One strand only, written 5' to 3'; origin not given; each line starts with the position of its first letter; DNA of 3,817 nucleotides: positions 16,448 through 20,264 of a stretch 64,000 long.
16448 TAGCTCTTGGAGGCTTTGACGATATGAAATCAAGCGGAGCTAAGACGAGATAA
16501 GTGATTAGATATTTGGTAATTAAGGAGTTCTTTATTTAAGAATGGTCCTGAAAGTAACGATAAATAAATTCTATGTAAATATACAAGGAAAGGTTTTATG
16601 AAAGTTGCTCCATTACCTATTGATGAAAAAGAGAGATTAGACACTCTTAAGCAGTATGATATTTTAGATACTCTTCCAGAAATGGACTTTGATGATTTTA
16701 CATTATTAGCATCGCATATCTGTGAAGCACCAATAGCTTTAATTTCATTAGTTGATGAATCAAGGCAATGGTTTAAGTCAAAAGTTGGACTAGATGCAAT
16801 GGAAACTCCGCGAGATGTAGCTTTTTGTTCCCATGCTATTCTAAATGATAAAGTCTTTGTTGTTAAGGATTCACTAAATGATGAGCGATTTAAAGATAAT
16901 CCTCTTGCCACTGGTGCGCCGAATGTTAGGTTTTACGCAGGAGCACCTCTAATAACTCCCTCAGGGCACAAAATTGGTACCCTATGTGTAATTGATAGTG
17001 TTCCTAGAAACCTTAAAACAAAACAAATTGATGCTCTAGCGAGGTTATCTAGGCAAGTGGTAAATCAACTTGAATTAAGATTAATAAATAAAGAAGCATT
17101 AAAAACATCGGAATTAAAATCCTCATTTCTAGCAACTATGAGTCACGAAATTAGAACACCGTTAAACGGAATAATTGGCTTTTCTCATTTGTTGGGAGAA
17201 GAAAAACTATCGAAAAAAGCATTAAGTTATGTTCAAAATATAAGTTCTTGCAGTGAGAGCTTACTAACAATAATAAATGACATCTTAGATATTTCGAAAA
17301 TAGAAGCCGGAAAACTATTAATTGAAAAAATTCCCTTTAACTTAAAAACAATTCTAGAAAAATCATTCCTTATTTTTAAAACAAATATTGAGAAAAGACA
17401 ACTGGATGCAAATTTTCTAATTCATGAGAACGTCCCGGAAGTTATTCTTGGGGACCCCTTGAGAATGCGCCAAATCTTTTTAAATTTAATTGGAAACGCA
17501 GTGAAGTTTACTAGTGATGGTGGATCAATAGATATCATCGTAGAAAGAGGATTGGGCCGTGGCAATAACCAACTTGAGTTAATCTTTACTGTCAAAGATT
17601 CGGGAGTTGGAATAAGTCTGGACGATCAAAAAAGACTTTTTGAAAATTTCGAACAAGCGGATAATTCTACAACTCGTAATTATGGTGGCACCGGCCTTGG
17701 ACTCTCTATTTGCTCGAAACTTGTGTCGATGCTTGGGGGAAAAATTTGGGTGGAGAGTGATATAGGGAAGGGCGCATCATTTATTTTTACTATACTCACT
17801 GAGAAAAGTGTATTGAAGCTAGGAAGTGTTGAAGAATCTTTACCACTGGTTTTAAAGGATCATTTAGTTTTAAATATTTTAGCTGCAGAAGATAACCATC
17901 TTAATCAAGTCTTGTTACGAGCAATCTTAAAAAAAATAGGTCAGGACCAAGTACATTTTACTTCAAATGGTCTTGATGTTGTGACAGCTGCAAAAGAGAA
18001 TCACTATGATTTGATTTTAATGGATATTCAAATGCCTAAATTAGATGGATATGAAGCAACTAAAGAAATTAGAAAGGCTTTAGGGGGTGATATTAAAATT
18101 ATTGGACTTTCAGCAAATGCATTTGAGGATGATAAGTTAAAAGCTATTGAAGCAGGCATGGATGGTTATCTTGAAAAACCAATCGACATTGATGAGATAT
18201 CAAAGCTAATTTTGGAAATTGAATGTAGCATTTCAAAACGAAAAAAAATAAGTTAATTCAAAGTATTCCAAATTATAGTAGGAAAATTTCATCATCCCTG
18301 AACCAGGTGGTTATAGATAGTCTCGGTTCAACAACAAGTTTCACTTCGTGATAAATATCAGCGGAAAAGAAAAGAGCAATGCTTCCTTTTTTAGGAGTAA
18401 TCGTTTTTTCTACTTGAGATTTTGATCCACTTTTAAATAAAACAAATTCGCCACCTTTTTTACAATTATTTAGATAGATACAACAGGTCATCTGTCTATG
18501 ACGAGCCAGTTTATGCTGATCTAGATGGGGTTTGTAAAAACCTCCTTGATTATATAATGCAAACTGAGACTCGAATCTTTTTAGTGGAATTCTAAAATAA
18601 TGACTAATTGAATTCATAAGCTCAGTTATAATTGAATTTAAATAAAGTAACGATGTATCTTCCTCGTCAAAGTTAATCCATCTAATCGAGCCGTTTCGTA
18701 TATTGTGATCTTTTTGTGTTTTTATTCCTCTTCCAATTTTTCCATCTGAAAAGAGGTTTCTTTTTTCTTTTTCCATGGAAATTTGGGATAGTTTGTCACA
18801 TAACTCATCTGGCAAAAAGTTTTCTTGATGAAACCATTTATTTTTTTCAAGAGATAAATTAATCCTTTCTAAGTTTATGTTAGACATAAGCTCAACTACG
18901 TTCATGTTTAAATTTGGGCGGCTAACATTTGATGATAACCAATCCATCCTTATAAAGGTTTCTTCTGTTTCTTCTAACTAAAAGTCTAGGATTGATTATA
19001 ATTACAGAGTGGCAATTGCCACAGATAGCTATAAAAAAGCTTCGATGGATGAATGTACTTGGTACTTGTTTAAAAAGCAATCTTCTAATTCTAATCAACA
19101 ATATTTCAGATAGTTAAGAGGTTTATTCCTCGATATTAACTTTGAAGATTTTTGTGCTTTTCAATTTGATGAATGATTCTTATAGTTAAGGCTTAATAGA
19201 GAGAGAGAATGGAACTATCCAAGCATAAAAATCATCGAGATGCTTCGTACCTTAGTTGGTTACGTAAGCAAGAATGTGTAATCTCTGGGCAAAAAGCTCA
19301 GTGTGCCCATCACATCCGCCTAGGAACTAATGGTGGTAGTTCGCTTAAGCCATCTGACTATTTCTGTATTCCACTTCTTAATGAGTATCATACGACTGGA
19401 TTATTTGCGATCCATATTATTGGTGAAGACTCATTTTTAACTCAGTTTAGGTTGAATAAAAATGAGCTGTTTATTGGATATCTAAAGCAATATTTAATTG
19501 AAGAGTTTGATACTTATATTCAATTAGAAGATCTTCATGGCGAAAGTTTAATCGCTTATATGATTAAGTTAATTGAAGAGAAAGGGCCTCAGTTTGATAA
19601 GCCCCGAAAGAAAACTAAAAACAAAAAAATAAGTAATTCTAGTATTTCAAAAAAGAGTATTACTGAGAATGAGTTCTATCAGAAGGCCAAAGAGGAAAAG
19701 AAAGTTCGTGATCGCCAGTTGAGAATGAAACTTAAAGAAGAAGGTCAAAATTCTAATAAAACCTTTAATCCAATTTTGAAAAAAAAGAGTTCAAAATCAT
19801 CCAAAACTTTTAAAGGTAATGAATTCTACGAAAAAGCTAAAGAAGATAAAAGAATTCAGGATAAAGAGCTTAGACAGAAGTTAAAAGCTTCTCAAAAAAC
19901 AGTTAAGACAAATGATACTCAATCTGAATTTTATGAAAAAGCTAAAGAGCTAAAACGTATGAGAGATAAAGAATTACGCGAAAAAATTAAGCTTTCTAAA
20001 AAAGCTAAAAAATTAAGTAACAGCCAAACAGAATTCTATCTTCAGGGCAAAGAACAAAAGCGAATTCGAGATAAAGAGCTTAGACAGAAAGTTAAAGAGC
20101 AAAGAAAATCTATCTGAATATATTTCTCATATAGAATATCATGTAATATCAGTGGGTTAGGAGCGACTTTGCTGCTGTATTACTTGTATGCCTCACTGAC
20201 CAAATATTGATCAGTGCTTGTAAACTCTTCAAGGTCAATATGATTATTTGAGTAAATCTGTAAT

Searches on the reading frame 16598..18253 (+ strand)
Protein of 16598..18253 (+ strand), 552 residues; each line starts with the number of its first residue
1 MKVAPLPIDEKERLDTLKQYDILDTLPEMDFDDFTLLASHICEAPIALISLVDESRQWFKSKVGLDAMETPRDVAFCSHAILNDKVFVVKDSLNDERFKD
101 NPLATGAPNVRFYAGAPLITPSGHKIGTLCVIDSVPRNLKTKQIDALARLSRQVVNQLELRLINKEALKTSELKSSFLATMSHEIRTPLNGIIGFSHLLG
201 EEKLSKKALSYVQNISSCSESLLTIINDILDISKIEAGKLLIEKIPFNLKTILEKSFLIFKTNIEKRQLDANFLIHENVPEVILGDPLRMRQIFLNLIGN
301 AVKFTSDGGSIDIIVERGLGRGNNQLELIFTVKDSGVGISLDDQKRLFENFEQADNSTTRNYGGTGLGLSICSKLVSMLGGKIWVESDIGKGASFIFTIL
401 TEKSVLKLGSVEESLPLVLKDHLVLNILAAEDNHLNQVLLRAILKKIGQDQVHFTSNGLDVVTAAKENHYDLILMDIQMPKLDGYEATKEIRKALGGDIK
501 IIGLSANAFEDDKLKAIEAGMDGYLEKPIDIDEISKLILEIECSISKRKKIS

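Call 43: search_protein_families(library=pfam, proteins=[window:16598-18253:+], max_evalue=0.001)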
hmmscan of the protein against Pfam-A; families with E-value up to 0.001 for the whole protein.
window:16598-18253:+ (552 aa): 4 families
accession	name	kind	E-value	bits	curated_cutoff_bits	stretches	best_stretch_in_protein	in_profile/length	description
PF02518.31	HATPase_c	-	1.1e-29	103.6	26.4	1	285-399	1-107/111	Histidine kinase-, DNA gyrase B-, and HSP90-like ATPase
PF00072.30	Response_reg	-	7.9e-26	90.8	30.2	1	427-538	1-110/111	Response regulator receiver domain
PF00512.31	HisKA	-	3.8e-21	75.3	26.9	1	174-238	2-66/66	His Kinase A (phospho-acceptor) domain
PF13185.12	GAF_2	-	1.6e-05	25.6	28.6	1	44-154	20-131/136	GAF domain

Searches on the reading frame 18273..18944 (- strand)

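Call 43: search_protein_families(library=pfam, proteins=[window:18273-18944:-], max_evalue=0.001)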
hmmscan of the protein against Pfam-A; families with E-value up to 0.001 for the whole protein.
window:18273-18944:- (223 aa): 3 families
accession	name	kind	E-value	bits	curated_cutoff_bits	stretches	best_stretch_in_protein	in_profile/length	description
PF13640.12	2OG-FeII_Oxy_3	-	8.6e-20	72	27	1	127-216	2-98/98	2OG-Fe(II) oxygenase superfamily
PF13661.12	2OG-FeII_Oxy_4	-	1.6e-10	41.8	27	1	127-216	2-98/98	2OG-Fe(II) oxygenase superfamily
PF03171.26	2OG-FeII_Oxy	-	2.3e-08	34.7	23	1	129-216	7-100/101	2OG-Fe(II) oxygenase superfamily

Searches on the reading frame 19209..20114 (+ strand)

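Call 43: search_protein_families(library=pfam, proteins=[window:19209-20114:+], max_evalue=0.001)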
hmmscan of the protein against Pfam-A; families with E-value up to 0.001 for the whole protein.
window:19209-20114:+ (302 aa): 1 family
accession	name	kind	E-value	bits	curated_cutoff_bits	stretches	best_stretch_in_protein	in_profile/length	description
PF06147.18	DUF968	-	4.6e-10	40.2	27.8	1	2-62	80-140/171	Protein of unknown function (DUF968)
